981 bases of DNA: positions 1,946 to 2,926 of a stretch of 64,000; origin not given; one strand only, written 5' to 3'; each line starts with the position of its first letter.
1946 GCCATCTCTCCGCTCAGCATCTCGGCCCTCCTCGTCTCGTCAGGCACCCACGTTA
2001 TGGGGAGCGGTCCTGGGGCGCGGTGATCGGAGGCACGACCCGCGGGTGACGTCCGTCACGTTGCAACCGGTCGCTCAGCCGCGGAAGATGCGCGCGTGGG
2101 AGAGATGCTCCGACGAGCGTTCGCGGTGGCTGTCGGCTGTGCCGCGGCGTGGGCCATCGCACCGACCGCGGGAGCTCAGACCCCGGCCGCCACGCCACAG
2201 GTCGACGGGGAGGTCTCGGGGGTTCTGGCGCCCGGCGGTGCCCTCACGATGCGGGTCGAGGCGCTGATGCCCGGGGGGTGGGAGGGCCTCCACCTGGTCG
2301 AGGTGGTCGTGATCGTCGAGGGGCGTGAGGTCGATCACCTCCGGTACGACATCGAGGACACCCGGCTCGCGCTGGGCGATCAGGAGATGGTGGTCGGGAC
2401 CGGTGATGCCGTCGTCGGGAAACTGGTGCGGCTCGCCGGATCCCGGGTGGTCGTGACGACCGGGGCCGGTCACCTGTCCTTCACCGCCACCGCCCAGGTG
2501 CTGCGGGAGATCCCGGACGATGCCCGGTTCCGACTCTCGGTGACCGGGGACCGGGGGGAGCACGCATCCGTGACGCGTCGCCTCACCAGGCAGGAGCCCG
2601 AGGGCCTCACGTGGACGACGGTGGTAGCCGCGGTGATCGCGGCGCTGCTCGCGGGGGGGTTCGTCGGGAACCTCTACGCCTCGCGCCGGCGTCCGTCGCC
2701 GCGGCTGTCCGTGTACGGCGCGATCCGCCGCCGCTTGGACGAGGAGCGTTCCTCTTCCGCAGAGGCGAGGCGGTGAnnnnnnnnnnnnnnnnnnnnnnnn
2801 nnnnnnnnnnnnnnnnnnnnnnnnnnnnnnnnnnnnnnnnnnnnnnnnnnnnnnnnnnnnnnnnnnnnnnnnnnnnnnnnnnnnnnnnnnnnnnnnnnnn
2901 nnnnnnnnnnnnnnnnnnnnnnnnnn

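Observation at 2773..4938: Site-2-protease-like M50 metalloprotease fused to tandem cNMP-binding domains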

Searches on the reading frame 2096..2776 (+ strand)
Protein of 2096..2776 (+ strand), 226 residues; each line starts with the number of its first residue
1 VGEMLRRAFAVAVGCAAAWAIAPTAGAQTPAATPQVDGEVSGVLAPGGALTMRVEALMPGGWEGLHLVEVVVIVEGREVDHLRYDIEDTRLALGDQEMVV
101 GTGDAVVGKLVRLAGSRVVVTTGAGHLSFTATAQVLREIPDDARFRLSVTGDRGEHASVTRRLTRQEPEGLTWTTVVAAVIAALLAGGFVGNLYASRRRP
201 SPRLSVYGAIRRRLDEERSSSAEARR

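Call 3: search_protein_families(library=pfam, proteins=[window:2096-2776:+], max_evalue=0.01)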
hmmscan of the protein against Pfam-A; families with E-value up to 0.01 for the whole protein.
window:2096-2776:+ (226 aa): 0 families

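Call 4: search_protein_families(library=ncbifam, proteins=[window:2096-2776:+], max_evalue=0.01)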
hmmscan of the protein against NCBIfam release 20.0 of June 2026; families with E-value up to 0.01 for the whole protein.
window:2096-2776:+ (226 aa): 0 families

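Call 45: search_protein_families(library=pfam, proteins=[window:2096-2773:+], max_evalue=1)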
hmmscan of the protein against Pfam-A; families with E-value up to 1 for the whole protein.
window:2096-2773:+ (226 aa): 0 families
